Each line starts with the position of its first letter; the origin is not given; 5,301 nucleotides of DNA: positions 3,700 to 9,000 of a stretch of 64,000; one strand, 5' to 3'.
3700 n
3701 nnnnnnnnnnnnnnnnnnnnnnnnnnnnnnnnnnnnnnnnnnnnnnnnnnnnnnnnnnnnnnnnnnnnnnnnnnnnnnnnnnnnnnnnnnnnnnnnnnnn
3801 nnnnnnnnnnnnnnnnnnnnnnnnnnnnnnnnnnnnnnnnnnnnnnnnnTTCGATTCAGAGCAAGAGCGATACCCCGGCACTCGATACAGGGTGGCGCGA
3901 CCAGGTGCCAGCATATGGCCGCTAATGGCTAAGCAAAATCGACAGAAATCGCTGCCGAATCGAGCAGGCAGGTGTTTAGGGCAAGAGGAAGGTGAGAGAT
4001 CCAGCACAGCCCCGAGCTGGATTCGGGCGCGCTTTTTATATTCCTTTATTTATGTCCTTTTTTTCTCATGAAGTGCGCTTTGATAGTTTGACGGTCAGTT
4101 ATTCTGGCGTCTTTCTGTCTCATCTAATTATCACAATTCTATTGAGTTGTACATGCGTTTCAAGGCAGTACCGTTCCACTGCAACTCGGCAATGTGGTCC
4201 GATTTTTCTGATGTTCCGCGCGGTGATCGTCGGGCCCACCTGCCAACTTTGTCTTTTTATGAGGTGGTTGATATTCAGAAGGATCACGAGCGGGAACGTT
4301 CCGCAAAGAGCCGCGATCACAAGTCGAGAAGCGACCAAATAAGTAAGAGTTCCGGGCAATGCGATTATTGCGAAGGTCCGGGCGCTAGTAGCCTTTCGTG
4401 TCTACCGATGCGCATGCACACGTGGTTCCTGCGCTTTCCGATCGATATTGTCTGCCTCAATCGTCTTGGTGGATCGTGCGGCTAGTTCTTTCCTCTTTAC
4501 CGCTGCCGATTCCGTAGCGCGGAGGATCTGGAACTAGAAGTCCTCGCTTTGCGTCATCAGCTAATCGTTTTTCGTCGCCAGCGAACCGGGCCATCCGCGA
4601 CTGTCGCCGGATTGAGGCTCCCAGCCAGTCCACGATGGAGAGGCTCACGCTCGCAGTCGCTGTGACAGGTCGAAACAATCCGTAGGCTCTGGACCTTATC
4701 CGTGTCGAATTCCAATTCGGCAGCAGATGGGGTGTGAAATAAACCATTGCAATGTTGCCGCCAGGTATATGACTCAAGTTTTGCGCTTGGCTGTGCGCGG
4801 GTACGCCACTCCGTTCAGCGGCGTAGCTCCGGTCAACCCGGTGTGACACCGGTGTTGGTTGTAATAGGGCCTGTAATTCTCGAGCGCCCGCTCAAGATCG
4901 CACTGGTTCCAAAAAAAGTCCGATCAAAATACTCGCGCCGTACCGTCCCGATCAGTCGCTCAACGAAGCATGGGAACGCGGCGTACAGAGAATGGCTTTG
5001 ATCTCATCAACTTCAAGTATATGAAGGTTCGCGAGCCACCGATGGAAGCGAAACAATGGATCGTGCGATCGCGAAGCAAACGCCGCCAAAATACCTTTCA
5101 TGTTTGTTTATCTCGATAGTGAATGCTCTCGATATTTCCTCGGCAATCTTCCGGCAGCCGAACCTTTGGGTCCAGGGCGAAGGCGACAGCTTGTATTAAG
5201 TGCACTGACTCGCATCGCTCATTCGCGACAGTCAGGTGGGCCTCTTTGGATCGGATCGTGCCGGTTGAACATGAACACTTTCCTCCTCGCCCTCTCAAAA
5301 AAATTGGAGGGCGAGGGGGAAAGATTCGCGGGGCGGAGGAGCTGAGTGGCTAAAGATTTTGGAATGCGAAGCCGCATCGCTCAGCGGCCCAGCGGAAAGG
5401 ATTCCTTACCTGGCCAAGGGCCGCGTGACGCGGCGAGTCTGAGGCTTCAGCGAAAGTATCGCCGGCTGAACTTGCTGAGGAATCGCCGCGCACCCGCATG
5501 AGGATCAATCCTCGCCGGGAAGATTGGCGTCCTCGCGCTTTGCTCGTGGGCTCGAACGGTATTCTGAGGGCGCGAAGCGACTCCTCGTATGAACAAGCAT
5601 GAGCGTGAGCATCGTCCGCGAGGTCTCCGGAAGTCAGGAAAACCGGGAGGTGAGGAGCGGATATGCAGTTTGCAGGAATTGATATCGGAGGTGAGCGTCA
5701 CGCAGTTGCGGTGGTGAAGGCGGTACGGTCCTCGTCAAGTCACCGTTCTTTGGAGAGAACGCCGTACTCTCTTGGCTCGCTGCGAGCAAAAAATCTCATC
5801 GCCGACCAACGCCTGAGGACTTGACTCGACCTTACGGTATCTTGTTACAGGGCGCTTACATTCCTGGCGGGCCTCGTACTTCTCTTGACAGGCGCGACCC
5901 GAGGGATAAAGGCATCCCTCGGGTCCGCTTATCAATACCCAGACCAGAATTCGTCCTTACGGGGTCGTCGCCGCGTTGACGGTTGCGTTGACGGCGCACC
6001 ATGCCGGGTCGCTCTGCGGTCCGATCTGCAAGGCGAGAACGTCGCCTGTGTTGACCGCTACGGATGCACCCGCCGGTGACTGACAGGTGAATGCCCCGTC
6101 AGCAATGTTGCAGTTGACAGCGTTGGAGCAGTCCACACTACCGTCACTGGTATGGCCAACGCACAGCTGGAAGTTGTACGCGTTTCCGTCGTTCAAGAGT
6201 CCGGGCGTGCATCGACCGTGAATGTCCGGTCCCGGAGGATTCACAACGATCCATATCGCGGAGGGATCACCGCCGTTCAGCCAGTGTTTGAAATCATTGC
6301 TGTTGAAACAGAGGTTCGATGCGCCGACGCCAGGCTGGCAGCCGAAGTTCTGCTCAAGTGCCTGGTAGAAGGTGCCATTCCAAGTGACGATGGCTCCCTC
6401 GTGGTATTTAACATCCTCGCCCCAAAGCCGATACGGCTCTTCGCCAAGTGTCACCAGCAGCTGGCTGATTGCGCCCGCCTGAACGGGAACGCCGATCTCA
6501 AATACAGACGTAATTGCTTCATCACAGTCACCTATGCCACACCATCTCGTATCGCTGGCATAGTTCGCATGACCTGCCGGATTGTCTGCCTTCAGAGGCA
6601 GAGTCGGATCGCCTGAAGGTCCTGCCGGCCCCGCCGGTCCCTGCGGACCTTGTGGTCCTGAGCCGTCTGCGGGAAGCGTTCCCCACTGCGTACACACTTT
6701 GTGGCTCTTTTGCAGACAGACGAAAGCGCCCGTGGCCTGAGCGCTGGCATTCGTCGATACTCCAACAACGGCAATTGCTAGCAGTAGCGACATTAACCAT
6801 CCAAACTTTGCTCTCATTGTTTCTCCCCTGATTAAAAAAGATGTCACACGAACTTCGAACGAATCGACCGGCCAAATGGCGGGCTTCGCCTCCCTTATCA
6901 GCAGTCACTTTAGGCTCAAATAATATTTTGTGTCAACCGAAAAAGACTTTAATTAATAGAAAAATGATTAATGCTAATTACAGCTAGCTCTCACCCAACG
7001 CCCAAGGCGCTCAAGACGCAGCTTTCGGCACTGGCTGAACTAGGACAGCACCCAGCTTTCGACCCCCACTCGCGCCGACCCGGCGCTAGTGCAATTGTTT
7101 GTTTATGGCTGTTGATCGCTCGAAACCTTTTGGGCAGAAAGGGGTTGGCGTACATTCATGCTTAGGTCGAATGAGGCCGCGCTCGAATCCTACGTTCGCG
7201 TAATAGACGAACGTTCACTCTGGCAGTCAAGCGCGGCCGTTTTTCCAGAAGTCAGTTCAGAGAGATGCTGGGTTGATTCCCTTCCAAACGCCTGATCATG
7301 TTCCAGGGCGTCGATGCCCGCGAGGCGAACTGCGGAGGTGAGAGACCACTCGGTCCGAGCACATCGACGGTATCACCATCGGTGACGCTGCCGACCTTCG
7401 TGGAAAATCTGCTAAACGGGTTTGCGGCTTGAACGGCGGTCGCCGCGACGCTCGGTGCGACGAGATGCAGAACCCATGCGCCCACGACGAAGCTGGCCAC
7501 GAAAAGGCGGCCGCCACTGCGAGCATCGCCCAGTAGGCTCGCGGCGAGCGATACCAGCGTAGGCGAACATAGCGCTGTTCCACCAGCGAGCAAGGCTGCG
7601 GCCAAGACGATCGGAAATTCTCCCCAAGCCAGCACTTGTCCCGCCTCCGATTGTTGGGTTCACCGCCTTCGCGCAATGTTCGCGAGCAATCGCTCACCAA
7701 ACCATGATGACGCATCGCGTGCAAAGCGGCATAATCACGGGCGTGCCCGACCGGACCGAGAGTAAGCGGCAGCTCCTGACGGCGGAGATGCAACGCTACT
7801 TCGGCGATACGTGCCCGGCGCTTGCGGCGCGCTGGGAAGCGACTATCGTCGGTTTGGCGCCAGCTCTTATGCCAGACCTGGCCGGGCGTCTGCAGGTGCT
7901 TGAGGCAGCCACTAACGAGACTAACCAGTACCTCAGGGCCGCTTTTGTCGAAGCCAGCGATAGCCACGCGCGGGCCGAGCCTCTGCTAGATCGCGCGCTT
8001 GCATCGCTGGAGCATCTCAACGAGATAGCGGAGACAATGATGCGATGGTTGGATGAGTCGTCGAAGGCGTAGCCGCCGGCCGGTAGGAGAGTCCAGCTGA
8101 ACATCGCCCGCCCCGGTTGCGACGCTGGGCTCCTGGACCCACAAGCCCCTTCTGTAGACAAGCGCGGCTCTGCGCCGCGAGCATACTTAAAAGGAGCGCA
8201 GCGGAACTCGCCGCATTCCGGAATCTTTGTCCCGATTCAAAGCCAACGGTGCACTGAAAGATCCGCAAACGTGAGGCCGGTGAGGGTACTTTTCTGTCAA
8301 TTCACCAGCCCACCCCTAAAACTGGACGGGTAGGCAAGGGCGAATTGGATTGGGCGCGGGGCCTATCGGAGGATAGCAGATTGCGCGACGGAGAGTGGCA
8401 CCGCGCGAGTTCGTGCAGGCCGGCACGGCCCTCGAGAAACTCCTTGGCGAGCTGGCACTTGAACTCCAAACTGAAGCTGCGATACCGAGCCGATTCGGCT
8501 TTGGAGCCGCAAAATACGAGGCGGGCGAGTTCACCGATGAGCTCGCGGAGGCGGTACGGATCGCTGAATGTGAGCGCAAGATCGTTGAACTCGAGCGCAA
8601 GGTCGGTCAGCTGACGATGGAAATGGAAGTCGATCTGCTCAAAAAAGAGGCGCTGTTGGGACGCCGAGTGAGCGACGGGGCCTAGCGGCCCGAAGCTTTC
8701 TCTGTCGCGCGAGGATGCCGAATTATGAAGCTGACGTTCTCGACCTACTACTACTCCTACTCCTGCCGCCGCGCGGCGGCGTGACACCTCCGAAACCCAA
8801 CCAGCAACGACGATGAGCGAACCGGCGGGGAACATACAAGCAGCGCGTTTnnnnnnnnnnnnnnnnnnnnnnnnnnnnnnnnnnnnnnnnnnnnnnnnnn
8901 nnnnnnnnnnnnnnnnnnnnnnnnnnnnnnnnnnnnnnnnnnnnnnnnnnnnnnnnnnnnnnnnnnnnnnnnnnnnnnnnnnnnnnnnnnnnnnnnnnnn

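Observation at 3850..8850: AT-rich, IS-scarred accretion zone next to the ICE with a Cys-rich collagen-like/CBM5-12-like secreted protein and a dead SNase-like nuclease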

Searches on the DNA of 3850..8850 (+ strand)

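Call 5: search_dna_similar(query=window:3850-8850:+, collection=plasmids, mode=near, max_rows=20)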
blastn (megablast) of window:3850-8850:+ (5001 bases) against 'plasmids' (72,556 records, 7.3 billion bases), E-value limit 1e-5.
No match.
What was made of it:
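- Tried and rejected: Plasmid megablast of the whole zone found nothing (call 5).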

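Call 74: search_dna_similar(query=window:3850-8850:+, collection=plasmids, mode=distant, max_rows=25, max_evalue=0.001)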
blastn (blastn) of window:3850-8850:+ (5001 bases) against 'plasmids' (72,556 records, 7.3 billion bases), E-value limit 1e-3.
Records with a match: 2; places in all: 3; records where one place covers at least 80% of the query: 0.
Best place of each record, by identity: 60-80% 2.
By first word of the organism name: Roseomonas 1; Aminobacter 1.
By predicted mobility (MOB-suite, as given by PLSDB): non-mobilizable 1; conjugative 1.
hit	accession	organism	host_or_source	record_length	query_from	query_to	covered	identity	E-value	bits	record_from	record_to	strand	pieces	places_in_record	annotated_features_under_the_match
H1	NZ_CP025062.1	Roseomonas mucosa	Homo sapiens,Clinical, healthy, human ...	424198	4666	4778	2%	72.2%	6e-5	59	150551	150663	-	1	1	transposase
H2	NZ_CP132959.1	Aminobacter niigataensis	cell culture,sediment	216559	4711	4778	1%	79.7%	8e-4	55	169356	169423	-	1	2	transposase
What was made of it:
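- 8506..8682 (+): Leucine-zipper half of the same type of OrfA, in opposite orientation and 21 bp from the HTH half. blastn to annotated plasmid transposases (call 74).
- Checked: IS3-type OrfA: supported (HTH_Tnp_1 E 4.7e-3; blastn to annotated plasmid transposases, call 74).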

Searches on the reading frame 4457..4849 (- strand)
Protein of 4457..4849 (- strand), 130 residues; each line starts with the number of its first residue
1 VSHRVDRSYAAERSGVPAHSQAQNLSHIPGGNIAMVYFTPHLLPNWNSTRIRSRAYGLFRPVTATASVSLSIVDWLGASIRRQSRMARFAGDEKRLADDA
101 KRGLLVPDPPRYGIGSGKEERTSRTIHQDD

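Call 3: search_protein_families(library=pfam, proteins=[window:4457-4849:-], max_evalue=1)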
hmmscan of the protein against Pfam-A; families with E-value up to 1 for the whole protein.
window:4457-4849:- (130 aa): 0 families

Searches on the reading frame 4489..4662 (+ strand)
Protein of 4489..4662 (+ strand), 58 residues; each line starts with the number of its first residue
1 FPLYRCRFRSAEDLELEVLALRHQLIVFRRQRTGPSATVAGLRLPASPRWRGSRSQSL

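Call 18: search_protein_families(library=pfam, proteins=[window:4513-4662:+], max_evalue=1)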
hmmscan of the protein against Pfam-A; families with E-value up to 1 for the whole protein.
seq(50 aa): 0 families

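Call 19: search_protein_families(library=ncbifam, proteins=[window:4513-4662:+], max_evalue=1)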
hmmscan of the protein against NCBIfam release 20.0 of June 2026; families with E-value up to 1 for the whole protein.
seq(50 aa): 0 families

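Call 86: search_dna_similar(query=window:4489-4662:+, collection=plasmids, mode=protein, max_evalue=0.01, max_rows=8)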
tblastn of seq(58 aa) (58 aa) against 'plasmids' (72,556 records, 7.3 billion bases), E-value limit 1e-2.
No match.
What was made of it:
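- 4489..4662 (+): Putative transposase N-terminal remnant (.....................). Identity not verified. No hit in Pfam, NCBIfam or the plasmid tblastn (calls 18, 19, 86).
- On IS remnants (rve/IS481-IS3, IS110, IS3 OrfA): The proposed rve N-terminal piece is not verified (call 86).
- Checked: 'rve N-terminal fragment', 4489-4662(+): no hit in Pfam, NCBIfam or the plasmid tblastn (calls 18, 19, 86).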

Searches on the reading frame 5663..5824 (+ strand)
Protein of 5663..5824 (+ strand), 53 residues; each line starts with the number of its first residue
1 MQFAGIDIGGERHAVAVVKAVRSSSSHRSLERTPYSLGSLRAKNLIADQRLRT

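Call 3: search_protein_families(library=pfam, proteins=[window:5663-5824:+], max_evalue=1)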
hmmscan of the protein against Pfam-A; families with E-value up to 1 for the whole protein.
window:5663-5824:+ (53 aa): 1 family
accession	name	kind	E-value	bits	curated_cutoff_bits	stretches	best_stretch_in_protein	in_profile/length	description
PF05057.20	DUF676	-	0.13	12.2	20.3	1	3-47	52-97/217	Putative serine esterase (DUF676)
